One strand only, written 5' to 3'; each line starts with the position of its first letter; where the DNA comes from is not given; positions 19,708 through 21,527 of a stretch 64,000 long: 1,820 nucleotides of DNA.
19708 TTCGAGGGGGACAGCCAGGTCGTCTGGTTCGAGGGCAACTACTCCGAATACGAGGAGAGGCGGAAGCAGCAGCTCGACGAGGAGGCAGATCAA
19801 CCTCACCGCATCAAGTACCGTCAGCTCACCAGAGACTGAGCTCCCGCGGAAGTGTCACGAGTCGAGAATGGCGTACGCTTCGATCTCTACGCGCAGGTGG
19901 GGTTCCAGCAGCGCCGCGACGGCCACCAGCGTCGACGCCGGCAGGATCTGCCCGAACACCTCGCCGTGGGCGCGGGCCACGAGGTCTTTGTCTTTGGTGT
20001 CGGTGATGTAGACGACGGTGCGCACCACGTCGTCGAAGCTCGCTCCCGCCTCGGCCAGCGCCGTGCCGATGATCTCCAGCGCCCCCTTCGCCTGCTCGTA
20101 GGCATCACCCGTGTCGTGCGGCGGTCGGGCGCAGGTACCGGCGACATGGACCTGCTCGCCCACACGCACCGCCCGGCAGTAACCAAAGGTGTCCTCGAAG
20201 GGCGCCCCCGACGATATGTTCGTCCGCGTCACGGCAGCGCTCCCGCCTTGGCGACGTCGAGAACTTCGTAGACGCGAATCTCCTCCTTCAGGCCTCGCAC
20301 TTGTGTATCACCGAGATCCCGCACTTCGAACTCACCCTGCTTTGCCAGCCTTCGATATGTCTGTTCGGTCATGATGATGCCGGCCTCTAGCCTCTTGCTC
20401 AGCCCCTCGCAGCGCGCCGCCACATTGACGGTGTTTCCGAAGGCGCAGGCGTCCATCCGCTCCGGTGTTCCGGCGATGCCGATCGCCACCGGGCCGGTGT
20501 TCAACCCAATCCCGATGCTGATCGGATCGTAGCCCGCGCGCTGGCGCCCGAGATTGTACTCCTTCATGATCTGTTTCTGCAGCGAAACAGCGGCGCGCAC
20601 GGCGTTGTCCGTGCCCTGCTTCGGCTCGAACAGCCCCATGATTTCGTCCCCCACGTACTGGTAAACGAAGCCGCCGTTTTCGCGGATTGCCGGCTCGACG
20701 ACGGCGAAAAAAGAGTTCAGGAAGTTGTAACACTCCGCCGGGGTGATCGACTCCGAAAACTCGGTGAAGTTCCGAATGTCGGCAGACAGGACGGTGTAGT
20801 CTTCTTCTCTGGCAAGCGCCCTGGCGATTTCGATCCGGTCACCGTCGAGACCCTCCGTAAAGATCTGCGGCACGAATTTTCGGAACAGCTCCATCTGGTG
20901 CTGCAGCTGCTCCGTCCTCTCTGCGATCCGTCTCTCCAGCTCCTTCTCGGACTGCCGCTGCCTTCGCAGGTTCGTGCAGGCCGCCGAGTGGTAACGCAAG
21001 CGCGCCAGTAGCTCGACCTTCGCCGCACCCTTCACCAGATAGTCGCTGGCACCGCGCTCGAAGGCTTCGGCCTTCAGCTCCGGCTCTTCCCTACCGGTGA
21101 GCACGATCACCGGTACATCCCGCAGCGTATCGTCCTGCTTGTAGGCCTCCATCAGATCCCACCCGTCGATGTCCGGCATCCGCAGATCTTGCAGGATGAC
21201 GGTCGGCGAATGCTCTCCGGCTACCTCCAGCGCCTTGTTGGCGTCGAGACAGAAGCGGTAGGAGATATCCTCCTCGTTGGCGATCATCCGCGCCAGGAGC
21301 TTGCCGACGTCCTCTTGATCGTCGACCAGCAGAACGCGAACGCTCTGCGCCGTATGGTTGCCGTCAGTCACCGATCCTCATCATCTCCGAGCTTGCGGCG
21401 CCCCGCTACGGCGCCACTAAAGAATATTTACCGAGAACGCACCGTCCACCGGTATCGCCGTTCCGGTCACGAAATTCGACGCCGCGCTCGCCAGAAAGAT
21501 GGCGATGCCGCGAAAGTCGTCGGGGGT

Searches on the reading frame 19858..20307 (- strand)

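Call 55: search_protein_families(library=pfam, proteins=[window:19858-20307:-], max_evalue=0.001)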
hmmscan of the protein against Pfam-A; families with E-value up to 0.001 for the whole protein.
window:19858-20307:- (150 aa): 1 family
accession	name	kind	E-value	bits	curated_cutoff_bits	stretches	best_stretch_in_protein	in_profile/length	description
PF01042.26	Ribonuc_L-PSP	-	3.9e-22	79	27.3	1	42-147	10-120/121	Endoribonuclease L-PSP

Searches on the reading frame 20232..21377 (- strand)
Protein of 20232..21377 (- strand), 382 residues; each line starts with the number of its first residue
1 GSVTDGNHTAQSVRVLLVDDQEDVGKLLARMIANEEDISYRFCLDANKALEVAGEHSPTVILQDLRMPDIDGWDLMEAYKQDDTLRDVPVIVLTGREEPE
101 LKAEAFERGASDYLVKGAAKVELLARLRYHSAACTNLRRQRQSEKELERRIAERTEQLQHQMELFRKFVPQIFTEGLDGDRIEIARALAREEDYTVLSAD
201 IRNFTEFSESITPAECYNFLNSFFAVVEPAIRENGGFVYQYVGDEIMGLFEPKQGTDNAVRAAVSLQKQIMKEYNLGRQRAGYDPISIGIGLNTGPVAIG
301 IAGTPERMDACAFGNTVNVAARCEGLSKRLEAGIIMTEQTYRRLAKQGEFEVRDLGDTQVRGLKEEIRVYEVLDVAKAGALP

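Call 55: search_protein_families(library=pfam, proteins=[window:20232-21377:-], max_evalue=0.001)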
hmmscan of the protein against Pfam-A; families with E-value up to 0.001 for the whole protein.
window:20232-21377:- (382 aa): 2 families
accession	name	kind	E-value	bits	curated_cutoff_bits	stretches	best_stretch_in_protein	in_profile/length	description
PF00211.25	Guanylate_cyc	-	2.1e-24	86.6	21.9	1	190-370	5-179/183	Adenylate and Guanylate cyclase catalytic domain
PF00072.30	Response_reg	-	1.4e-21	77.1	30.2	1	15-127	1-110/111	Response regulator receiver domain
